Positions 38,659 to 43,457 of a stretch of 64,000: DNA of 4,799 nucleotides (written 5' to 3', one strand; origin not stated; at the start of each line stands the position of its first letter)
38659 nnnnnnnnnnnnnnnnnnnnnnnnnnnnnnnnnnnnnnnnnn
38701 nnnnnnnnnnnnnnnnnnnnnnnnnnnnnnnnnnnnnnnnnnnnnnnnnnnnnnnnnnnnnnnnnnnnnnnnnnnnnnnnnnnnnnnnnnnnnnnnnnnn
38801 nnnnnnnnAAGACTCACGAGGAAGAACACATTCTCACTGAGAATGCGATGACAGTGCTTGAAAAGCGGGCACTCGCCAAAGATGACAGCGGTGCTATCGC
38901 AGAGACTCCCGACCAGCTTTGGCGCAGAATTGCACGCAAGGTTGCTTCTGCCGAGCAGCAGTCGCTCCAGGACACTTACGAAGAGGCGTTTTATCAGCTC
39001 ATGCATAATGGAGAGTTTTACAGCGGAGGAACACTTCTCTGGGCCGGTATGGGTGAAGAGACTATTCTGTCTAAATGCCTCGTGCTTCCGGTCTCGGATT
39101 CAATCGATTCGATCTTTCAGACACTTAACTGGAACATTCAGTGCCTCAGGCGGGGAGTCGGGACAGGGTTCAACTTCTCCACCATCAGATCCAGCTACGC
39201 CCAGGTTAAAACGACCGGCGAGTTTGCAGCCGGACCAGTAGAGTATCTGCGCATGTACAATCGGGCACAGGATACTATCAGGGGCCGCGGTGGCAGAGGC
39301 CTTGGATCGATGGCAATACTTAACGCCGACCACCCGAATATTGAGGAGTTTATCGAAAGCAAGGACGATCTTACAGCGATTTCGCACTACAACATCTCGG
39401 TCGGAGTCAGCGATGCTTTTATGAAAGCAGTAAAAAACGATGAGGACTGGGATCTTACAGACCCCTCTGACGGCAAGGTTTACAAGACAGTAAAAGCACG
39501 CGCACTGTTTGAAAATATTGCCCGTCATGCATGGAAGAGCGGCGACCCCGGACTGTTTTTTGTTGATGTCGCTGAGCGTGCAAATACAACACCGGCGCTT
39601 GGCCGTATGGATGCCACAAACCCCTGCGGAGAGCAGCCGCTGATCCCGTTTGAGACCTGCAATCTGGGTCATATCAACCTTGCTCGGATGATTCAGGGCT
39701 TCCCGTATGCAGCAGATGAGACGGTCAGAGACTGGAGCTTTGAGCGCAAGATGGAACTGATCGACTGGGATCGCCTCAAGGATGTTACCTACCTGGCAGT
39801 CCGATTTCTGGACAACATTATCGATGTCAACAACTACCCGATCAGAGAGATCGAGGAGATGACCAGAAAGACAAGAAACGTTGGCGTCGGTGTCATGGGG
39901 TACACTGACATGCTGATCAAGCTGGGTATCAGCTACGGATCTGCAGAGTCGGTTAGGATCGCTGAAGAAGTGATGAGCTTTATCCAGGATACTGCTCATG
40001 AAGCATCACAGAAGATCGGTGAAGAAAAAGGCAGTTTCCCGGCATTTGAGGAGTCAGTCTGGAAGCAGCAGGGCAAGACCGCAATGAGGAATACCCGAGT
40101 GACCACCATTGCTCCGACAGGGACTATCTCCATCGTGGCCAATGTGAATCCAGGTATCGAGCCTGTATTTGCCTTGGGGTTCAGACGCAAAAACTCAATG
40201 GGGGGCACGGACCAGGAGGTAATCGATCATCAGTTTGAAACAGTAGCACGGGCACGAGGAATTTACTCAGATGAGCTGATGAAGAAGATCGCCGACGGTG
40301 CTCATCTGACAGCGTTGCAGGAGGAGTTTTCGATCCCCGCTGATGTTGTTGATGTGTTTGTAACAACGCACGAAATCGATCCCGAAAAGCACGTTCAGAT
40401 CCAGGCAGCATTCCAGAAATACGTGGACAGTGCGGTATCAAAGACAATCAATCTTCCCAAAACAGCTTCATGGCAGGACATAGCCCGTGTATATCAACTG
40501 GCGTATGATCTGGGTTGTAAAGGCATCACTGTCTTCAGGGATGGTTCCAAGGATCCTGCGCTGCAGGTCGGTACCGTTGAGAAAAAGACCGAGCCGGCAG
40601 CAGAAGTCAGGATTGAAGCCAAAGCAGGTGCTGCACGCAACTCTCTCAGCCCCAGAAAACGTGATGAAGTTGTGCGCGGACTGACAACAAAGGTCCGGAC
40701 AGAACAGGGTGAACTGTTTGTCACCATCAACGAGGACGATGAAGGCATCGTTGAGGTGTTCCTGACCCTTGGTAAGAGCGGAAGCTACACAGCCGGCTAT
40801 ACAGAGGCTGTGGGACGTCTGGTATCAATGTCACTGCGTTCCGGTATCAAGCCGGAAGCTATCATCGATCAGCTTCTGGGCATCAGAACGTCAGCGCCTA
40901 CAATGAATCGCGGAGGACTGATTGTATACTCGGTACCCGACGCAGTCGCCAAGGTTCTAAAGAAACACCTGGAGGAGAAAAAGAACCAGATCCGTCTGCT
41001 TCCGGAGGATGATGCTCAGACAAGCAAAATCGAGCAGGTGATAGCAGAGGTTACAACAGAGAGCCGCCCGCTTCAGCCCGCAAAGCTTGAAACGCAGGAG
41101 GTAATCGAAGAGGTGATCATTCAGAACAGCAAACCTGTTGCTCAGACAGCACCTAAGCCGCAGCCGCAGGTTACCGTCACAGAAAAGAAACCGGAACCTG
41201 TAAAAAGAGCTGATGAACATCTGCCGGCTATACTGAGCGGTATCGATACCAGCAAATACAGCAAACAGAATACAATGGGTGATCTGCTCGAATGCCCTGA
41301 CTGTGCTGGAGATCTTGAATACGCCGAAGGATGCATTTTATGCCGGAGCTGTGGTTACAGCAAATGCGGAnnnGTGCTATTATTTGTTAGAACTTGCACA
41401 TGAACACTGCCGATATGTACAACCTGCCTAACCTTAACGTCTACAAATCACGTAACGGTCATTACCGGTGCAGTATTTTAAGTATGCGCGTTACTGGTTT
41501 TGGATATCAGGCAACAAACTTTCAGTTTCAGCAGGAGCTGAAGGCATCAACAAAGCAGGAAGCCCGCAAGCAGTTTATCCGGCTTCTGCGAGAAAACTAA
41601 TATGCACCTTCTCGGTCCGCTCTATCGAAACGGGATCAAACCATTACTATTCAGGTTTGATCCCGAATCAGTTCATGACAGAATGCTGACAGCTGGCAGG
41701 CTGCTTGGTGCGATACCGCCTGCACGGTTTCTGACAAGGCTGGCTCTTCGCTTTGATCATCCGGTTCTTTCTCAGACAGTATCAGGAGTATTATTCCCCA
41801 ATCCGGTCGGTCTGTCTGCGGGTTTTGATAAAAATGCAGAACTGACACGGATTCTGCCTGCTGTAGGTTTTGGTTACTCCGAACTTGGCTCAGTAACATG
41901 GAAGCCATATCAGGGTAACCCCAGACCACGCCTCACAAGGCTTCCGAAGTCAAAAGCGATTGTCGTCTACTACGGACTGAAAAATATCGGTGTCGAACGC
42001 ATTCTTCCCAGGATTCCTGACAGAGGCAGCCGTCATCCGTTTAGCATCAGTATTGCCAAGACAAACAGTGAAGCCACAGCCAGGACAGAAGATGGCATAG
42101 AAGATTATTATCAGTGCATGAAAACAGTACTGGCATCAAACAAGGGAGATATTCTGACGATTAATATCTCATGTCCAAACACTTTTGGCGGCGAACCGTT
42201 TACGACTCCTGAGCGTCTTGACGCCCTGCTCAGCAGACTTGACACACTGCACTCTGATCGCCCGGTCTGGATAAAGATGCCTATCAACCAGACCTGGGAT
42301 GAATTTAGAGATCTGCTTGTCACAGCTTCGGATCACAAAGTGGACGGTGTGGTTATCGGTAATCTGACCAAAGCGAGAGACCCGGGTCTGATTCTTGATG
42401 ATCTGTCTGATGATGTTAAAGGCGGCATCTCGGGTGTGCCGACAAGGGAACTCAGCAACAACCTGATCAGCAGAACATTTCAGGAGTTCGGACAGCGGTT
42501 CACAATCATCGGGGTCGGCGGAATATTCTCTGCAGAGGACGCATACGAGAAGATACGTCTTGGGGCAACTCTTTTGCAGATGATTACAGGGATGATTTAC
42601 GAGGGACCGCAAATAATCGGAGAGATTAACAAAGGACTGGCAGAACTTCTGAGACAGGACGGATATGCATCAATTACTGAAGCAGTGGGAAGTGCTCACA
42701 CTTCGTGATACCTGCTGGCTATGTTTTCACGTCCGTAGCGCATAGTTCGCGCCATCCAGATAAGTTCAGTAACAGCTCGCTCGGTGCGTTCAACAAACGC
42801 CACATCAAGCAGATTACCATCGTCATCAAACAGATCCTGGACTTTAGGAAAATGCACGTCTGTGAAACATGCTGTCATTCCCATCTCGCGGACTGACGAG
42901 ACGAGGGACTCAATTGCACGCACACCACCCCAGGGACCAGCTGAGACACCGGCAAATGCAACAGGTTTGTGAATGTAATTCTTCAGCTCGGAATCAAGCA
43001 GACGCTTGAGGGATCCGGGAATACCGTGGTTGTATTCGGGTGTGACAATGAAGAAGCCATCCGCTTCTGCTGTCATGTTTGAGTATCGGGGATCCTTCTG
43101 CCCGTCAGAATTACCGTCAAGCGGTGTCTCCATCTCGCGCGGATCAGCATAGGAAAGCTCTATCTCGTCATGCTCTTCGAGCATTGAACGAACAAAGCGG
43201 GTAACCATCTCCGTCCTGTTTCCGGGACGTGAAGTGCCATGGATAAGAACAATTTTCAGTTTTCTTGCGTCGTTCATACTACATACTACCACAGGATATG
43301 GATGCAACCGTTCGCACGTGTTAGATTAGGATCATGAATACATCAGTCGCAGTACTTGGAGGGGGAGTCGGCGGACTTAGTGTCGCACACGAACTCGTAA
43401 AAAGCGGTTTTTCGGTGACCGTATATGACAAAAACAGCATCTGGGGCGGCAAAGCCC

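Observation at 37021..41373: Single 1450-aa ORF encodes two complete class II RNR catalytic cores in tandem with one shared C-terminal redox/zinc-ribbon tail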

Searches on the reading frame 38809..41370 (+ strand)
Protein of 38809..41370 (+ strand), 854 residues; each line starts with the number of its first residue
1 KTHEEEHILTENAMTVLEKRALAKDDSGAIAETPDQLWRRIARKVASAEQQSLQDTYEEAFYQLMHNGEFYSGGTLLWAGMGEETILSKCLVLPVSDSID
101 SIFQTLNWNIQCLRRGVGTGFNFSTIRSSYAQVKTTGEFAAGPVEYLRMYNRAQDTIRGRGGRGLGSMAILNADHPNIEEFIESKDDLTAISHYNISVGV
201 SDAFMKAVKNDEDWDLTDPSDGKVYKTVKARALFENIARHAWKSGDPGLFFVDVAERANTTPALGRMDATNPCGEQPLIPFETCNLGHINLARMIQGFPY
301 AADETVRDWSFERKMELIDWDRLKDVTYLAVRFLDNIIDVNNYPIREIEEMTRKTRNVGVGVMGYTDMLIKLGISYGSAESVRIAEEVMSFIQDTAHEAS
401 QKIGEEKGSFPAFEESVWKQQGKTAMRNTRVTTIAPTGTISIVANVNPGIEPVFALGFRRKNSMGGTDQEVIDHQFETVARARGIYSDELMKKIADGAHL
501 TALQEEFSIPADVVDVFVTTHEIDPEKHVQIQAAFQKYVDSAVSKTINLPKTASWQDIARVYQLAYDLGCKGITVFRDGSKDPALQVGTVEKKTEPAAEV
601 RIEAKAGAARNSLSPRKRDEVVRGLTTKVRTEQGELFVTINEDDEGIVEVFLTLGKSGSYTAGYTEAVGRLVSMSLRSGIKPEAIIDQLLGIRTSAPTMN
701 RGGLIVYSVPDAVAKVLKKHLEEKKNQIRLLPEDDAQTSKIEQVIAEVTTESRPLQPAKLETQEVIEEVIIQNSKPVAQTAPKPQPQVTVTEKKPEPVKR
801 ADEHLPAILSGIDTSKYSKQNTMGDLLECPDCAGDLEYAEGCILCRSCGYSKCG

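Call 84: predict_structure(alignment_id=A3)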
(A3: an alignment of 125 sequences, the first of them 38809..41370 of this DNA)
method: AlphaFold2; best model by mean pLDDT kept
length: 854 residues; sequences in the alignment: 125
mean_pLDDT: 85.4   pTM: 0.73
mean pLDDT of the five models: 85.4, 85.4, 84.5, 84.4, 84.0
residues with pLDDT >= 90: 606; 70-90: 114; 50-70: 15; < 50: 119
segments of 3 or more residues with pLDDT < 50: 1-5, 595-611, 730-826
pLDDT, mean of each block of 10 residues (from residue 1): 57 93 95 97 98 98 98 94 91 96 97 93 98 95 98 86 86 98 94 96 98 98 98 98 96 96 95 87 95 97 98 98 99 98 97 97 97 98 98 98 98 98 98 84 94 93 79 96 97 94 98 97 95 95 86 97 97 92 82 51 39 71 94 94 94 84 93 93 95 89 93 97 78 45 41 31 29 29 30 30 33 38 57 85 86 74
secondary structure, 60 per line:
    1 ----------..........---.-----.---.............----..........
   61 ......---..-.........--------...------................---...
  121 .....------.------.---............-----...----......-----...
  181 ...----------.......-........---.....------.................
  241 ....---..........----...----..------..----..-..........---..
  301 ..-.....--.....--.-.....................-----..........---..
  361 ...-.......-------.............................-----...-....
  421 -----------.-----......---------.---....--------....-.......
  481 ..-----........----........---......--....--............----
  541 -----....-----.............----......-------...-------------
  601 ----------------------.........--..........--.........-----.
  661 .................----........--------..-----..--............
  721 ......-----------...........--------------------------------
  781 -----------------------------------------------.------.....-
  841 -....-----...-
elements in order (helices of 4 or more, strands of 3 or more residues): H11-20 H34-46 H51-66 H73-81 E90-92 H99-114 E118-122 H143-154 E167-172 H178-183 E194-200 H202-209 E213-217 E224-229 H230-244 E248-251 H252-257 E286-290 H291-294 H299-302 H304-308 H311-315 H320-340 H346-355 E359-363 H365-371 H379-407 H417-420 H438-443 E457-460 E469-472 H474-482 H488-495 H500-507 H511-516 H525-536 E546-549 H555-567 E572-577 E585-587 E623-631 E634-643 E646-654 H660-677 H682-689 H709-726 H738-748 E835-839 E842-845 E851-853
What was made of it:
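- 40996..41286 (+): Long disordered tether (aa ~1326-1422) between the TSCPD domain and the zinc finger. AF2 pLDDT 29-45 (call 84).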

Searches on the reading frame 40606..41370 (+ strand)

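Call 54: search_protein_families(library=ncbifam, proteins=[window:40606-41370:+], max_evalue=0.00001)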
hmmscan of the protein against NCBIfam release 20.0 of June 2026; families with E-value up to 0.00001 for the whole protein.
window:40606-41370:+ (255 aa): 2 families
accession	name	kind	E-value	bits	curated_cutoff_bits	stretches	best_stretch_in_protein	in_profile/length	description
NF006417.0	PRK08665.1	equivalog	1.8e-45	155.4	961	1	9-255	589-759/759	vitamin B12-dependent ribonucleotide reductase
NF005122.0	PRK06556.1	equivalog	4.3e-15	54.5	859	1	17-252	743-956/960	vitamin B12-dependent ribonucleotide reductase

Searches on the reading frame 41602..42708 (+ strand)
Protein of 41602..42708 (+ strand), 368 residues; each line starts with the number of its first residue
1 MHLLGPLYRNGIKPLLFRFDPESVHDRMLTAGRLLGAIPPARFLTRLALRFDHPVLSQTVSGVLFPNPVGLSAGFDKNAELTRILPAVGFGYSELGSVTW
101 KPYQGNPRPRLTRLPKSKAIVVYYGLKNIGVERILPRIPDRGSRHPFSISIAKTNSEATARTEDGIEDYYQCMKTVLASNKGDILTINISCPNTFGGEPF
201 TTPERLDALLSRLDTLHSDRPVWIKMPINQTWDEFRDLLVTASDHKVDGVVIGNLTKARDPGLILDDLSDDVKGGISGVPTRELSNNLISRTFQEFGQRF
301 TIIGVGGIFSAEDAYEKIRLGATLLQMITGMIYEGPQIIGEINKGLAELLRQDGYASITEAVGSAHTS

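Call 3: search_protein_families(library=pfam, proteins=[window:41602-42708:+], max_evalue=0.01)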
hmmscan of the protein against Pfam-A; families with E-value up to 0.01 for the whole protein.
window:41602-42708:+ (368 aa): 1 family
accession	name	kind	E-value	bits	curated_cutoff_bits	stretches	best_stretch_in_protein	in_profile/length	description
PF01180.27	DHO_dh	-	4.3e-59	200.5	27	1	56-350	2-291/291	Dihydroorotate dehydrogenase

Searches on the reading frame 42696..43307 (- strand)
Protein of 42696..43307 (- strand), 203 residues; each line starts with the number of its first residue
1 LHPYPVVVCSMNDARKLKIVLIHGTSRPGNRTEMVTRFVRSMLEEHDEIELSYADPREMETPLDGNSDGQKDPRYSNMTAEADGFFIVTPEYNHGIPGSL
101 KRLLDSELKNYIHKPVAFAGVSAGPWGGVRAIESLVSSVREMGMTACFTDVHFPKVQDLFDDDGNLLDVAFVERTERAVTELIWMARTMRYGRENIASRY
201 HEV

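Call 32: search_protein_families(library=pfam, proteins=[window:42696-43307:-], max_evalue=0.001)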
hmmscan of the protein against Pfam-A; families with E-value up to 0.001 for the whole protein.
window:42696-43307:- (203 aa): 1 family
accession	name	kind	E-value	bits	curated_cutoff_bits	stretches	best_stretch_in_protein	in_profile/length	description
PF03358.20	FMN_red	-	9e-24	84.2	24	1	18-149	2-142/152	NADPH-dependent FMN reductase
